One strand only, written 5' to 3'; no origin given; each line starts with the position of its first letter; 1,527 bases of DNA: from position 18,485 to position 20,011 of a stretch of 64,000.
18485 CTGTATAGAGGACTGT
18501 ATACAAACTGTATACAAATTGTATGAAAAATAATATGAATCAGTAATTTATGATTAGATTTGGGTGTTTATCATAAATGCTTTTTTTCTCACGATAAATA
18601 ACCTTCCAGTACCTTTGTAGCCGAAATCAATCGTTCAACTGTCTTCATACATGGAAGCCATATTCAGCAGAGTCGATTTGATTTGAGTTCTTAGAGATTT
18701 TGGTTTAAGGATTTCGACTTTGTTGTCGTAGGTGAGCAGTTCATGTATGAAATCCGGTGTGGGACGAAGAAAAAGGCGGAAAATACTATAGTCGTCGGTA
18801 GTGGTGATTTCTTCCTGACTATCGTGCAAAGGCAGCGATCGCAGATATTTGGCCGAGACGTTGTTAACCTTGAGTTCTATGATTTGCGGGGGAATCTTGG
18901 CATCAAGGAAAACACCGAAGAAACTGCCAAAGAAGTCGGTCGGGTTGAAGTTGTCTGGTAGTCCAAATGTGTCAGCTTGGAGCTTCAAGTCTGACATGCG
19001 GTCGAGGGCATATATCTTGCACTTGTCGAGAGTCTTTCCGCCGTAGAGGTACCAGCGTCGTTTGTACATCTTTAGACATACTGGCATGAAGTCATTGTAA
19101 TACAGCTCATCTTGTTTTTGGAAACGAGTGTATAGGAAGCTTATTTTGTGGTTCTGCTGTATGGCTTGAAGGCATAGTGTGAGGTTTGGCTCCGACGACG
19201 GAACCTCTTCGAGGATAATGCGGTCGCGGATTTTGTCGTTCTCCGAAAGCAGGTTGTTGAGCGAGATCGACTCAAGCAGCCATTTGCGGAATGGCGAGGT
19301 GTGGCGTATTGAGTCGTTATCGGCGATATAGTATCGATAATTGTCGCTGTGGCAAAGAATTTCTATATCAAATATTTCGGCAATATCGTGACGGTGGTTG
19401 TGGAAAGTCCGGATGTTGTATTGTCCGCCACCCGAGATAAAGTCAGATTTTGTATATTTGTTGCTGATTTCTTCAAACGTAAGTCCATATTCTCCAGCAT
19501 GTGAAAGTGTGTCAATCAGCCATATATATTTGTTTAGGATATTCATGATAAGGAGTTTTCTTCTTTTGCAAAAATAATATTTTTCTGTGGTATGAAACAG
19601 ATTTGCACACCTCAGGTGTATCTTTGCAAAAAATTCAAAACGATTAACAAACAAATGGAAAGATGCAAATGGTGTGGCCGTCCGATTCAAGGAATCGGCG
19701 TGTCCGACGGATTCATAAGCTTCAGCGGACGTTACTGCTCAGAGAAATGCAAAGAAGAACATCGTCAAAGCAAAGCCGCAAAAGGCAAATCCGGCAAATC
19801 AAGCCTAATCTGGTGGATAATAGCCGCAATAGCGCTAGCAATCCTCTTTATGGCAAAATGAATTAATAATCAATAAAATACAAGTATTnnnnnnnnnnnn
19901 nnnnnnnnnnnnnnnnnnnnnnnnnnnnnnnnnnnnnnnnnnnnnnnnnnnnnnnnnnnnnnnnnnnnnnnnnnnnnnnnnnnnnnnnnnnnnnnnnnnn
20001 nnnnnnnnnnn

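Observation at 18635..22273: WYL regulator divergent from an AT-rich operon: a zinc-ribbon/TM mini-protein plus three consecutive PD-(D/E)xK nuclease-like genes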

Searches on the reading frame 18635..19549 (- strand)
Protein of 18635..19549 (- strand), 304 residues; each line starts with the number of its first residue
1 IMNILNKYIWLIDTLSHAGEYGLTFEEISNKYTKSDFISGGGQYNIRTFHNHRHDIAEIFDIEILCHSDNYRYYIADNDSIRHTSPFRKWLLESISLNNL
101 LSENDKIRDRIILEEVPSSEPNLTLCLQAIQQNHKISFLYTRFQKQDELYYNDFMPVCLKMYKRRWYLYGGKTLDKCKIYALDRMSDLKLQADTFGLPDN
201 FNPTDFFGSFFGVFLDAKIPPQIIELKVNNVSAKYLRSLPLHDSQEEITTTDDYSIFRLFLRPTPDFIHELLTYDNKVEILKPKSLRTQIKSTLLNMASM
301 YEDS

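Call 3: search_protein_families(library=pfam, proteins=[window:18635-19549:-], max_evalue=0.1)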
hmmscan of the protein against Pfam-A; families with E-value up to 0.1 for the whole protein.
window:18635-19549:- (304 aa): 2 families
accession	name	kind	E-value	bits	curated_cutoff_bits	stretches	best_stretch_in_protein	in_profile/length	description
PF13280.12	WYL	-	1.9e-09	37.8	21.8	1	122-189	2-69/70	WYL domain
PF25583.1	WCX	-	1.2e-07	32.4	23.9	1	224-298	5-76/76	WCX domain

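Call 4: search_protein_families(library=padloc, proteins=[window:18635-19549:-], max_evalue=0.1)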
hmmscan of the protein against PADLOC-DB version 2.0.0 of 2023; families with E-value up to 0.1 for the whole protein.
window:18635-19549:- (304 aa): 5 families
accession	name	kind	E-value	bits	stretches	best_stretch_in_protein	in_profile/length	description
PDLC01652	WYL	-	1.1e-26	92.1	1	119-298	16-162/162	"CAS-I,CAS-II,CAS-III,CAS-IV,CAS-V,CAS-VI; associated_signaling"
PDLC01457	WYL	-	1.3e-10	39.3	1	119-286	123-229/229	"CAS-I,CAS-II,CAS-III,CAS-IV,CAS-V,CAS-VI; associated_signaling"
PDLC01766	Cas3c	-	6.7e-10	35.8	1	129-302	143-317/1009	-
PDLC01484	WYL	-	5.2e-05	20.6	1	263-302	398-437/437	"CAS-I,CAS-II,CAS-III,CAS-IV,CAS-V,CAS-VI; associated_signaling"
PDLC01510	WYL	-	5.2e-05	20.6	1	263-302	398-437/437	"CAS-I,CAS-II,CAS-III,CAS-IV,CAS-V,CAS-VI; associated_signaling"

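Call 6: search_protein_families(library=ncbifam, proteins=[window:18635-19549:-], max_evalue=0.1)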
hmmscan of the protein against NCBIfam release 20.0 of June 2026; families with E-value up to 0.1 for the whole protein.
window:18635-19549:- (304 aa): 1 family
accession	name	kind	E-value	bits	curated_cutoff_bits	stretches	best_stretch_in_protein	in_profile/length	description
TIGR03985.1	TIGR03985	hypoth_equivalog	0.00058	19.5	60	0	257-302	203-249/249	TIGR03985 family CRISPR-associated protein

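Call 7: search_protein_families(library=phrogs, proteins=[window:18635-19549:-], max_evalue=0.1)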
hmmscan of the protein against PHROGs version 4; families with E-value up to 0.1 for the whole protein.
window:18635-19549:- (304 aa): 1 family
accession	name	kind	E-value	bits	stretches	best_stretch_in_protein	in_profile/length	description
phrog_13105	-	unknown function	0.0016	19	1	120-199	146-224/239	-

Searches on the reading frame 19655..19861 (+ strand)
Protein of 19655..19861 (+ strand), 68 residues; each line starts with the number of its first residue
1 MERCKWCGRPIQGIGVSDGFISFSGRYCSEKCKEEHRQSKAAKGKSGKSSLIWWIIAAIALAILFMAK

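Call 3: search_protein_families(library=pfam, proteins=[window:19655-19861:+], max_evalue=0.1)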
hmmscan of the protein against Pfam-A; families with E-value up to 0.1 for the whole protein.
window:19655-19861:+ (68 aa): 5 families
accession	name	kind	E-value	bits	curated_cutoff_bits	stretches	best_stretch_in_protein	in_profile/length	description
PF18716.7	VATC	-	2.9e-08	33.9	26.6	1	2-42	4-41/43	Vms1-associating treble clef domain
PF09889.16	DUF2116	-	0.00039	20.8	26.8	1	23-65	15-54/59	Probable treble clef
PF24461.1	DUF7576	-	0.046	14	27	0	26-36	48-58/60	Family of unknown function (DUF7576)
PF06749.17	DUF1218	-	0.055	14.4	25.3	1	26-66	17-55/95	Protein of unknown function (DUF1218)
PF01753.24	zf-MYND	-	0.068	13.7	22.7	0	25-38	20-33/39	MYND finger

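Call 4: search_protein_families(library=padloc, proteins=[window:19655-19861:+], max_evalue=0.1)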
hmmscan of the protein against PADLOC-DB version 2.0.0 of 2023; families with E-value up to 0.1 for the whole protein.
window:19655-19861:+ (68 aa): 0 families

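Call 6: search_protein_families(library=ncbifam, proteins=[window:19655-19861:+], max_evalue=0.1)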
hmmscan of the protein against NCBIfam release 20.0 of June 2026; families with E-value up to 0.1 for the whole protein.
window:19655-19861:+ (68 aa): 2 families
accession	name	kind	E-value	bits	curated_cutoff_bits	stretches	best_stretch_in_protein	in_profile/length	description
NF034186.3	PRK14891.1-1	equivalog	0.012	15.5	73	1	2-39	2-42/51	50S ribosomal protein L24e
NF038307.1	EPS_acetyl_HpsU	equivalog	0.016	14.8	305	1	36-63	7-34/178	hormogonium polysaccharide biosynthesis acetyltransferase HpsU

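Call 7: search_protein_families(library=phrogs, proteins=[window:19655-19861:+], max_evalue=0.1)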
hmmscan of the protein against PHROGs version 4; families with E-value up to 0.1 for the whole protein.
window:19655-19861:+ (68 aa): 4 families
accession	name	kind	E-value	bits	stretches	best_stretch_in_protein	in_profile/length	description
phrog_16925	-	unknown function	0.0051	18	1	3-46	7-46/151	-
phrog_9706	-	unknown function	0.011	17.2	1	1-40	8-49/56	-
phrog_13750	-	unknown function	0.049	15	1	2-45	17-53/104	-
phrog_1271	-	DNA, RNA and nucleotide metabolism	0.076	13.4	0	3-54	214-258/361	HNH endonuclease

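Call 97: list_cluster_members(proteins=[window:19655-19861:+, window:19592-19861:+, window:19889-20611:+, window:20649-21371:+, window:21368-22273:+, window:18635-19546:-, window:22352-23545:+, window:23542-24147:+, window:24250-28149:+])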
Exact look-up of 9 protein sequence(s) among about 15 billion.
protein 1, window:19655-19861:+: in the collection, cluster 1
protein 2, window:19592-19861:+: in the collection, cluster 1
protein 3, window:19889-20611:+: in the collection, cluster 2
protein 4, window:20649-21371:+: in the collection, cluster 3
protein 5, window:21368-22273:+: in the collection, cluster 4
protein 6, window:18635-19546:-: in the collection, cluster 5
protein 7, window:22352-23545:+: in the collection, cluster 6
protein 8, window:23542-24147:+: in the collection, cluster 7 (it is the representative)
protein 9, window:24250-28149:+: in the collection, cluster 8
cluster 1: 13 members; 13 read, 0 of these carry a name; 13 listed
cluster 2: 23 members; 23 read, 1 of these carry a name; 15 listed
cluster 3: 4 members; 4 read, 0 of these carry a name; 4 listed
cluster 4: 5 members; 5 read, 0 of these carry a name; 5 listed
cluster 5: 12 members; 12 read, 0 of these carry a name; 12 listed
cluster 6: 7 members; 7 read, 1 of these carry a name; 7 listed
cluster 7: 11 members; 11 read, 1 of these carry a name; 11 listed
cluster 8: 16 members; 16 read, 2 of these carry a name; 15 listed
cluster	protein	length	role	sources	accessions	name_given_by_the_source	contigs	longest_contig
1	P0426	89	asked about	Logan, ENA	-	-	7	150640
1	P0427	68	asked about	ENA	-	-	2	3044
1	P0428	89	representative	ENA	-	-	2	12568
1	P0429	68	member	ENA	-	-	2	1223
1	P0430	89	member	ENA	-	-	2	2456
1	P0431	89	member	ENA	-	-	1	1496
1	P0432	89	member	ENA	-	-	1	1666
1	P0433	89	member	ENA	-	-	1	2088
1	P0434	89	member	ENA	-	-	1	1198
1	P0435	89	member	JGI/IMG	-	-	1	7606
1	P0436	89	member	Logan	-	-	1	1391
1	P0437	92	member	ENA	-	-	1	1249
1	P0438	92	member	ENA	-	-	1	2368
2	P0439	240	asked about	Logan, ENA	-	-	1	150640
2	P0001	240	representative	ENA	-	-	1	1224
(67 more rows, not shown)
